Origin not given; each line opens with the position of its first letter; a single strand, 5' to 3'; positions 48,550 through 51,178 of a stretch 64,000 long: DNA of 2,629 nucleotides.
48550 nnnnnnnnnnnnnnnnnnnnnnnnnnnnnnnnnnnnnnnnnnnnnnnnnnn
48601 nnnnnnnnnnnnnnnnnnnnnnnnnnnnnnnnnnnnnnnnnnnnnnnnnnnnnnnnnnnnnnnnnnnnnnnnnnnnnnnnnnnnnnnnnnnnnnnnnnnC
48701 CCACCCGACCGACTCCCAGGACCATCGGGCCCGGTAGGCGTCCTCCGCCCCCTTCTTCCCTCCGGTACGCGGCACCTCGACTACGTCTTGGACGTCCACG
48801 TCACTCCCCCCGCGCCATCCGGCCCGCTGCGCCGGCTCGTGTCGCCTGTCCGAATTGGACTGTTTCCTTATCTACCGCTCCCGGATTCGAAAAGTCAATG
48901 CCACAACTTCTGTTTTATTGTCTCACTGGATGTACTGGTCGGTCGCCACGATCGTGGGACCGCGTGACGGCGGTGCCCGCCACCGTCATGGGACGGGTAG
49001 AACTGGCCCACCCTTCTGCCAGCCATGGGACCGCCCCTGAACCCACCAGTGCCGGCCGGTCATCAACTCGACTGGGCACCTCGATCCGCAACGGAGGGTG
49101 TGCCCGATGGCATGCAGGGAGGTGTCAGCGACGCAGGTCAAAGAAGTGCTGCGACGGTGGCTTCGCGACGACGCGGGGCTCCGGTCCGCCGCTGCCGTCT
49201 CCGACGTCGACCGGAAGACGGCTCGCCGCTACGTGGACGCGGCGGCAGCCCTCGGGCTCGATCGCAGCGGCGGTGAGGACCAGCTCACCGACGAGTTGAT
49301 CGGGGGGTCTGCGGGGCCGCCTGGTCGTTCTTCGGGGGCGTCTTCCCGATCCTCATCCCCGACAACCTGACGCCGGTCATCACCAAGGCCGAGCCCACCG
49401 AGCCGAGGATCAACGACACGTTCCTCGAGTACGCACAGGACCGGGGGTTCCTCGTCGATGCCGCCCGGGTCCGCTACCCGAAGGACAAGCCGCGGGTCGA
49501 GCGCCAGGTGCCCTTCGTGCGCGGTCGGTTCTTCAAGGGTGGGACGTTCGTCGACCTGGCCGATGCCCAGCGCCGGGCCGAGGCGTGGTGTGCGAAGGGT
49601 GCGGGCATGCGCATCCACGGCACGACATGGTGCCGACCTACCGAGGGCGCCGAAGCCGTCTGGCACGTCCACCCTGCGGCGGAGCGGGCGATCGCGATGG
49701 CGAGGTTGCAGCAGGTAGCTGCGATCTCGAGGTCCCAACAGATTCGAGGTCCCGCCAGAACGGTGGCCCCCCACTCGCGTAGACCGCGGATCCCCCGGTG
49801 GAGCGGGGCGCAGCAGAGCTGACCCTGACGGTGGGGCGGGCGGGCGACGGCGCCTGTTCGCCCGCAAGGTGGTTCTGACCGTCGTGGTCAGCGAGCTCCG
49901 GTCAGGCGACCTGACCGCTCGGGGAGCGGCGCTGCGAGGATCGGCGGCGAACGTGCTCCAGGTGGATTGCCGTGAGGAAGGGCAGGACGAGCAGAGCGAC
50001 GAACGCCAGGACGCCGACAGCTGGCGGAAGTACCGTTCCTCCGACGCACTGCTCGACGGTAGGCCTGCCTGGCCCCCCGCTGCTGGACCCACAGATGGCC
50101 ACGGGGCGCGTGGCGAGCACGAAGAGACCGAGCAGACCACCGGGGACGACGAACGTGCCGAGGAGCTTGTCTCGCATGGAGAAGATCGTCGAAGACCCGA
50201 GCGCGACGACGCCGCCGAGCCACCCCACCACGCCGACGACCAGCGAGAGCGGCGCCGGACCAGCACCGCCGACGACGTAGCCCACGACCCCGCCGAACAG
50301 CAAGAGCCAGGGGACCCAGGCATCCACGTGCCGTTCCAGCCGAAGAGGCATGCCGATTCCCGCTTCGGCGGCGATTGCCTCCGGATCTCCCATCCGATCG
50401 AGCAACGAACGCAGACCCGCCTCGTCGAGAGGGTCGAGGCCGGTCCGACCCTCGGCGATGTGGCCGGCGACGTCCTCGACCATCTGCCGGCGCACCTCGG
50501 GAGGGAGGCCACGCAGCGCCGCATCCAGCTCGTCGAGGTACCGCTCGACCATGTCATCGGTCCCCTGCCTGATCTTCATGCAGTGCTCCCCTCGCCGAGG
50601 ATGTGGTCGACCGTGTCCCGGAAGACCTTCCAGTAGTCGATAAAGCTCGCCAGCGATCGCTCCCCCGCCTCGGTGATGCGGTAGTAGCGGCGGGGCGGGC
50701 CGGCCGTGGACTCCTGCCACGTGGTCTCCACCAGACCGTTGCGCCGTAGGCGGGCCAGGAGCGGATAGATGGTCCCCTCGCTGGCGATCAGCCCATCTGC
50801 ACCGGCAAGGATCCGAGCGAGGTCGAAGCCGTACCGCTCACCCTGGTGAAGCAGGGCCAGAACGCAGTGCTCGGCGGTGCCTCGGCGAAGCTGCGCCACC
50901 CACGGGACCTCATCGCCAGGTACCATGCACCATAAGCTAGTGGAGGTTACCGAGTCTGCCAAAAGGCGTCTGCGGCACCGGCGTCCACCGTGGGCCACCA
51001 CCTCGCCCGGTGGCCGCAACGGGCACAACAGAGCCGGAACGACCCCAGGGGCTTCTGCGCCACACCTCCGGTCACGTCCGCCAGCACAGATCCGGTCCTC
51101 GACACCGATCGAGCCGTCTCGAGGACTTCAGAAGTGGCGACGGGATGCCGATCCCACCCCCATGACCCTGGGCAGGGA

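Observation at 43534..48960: Signal-less (apparently cytoplasmic) ethylbenzene-dehydrogenase-like molybdoenzyme with alpha-gamma-beta-delta gene order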

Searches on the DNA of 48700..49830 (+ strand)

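Call 103: search_rna_families(source=window, start=48700, end=49200, threshold=evalue, max_evalue=1)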
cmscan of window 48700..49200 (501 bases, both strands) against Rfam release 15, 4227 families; matches with E-value up to 1: 0.
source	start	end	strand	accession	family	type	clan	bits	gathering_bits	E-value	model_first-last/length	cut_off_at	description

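Call 124: search_dna_similar(query=window:49090-49830:+, collection=plasmids, mode=distant, max_evalue=0.001, max_rows=8)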
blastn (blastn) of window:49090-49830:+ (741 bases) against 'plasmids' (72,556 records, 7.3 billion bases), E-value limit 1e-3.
Records with a match: 25; places in all: 29; records where one place covers at least 80% of the query: 0.
Best place of each record, by identity: 90-95% 1; 80-90% 3; 60-80% 21.
By first word of the organism name: Rhodococcus 11; Streptomyces 9; Mycolicibacterium 3; Mycobacterium 1; Candidatus 1.
By predicted mobility (MOB-suite, as given by PLSDB): non-mobilizable 12; mobilizable 12; conjugative 1.
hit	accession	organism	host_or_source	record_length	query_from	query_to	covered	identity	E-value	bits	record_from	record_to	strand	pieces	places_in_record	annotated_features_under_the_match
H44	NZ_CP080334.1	Mycolicibacterium pallens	-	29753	109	537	58%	71.7%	3e-31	205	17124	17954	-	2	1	hypothetical protein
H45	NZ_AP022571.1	Mycolicibacterium poriferae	-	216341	208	534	44%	67.2%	1e-16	95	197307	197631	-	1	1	istA: IS21 family transposase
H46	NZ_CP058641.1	Rhodococcus sp. ZPP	cell culture,soil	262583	208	537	45%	66.2%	1e-9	72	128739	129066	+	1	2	istA: IS21 family transposase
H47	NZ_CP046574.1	Rhodococcus sp. WAY2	cell culture,bacterial consortium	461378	208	537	45%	66.2%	1e-9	72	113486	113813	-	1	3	istA: IS21 family transposase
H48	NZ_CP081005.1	Mycobacterium sp. IDR2000157661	Homo sapiens,Isolate,Hand Laceration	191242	227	537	42%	68.7%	8e-19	102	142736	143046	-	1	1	none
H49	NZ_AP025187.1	Rhodococcus sp. RDE2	-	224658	220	537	43%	66.0%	2e-14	88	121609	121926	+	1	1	istA: IS21 family transposase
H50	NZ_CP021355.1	Rhodococcus oxybenzonivorans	river sediment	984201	208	435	31%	69.0%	3e-11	77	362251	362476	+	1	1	none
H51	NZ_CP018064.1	Rhodococcus sp. 2G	cell culture,soil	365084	221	435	29%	72.0%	2e-21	111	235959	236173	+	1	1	istA: IS21 family transposase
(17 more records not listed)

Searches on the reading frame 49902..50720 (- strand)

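Call 23: search_protein_families(library=pfam, proteins=[window:49902-50720:-], max_evalue=0.01)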
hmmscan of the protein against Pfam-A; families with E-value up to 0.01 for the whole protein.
window:49902-50720:- (272 aa): 1 family
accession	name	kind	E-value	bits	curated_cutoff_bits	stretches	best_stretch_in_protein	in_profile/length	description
PF22564.2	HAAS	-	3.2e-12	47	27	1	61-119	2-55/55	HAAS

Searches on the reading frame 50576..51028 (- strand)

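Call 105: search_protein_families(library=pfam, proteins=[window:50576-51028:-], max_evalue=0.1)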
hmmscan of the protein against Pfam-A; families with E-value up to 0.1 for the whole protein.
window:50576-51028:- (150 aa): 1 family
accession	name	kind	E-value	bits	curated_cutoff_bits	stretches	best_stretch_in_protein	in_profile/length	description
PF03551.20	PadR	-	5.8e-22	77.9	27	1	56-127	1-74/75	Transcriptional regulator PadR-like family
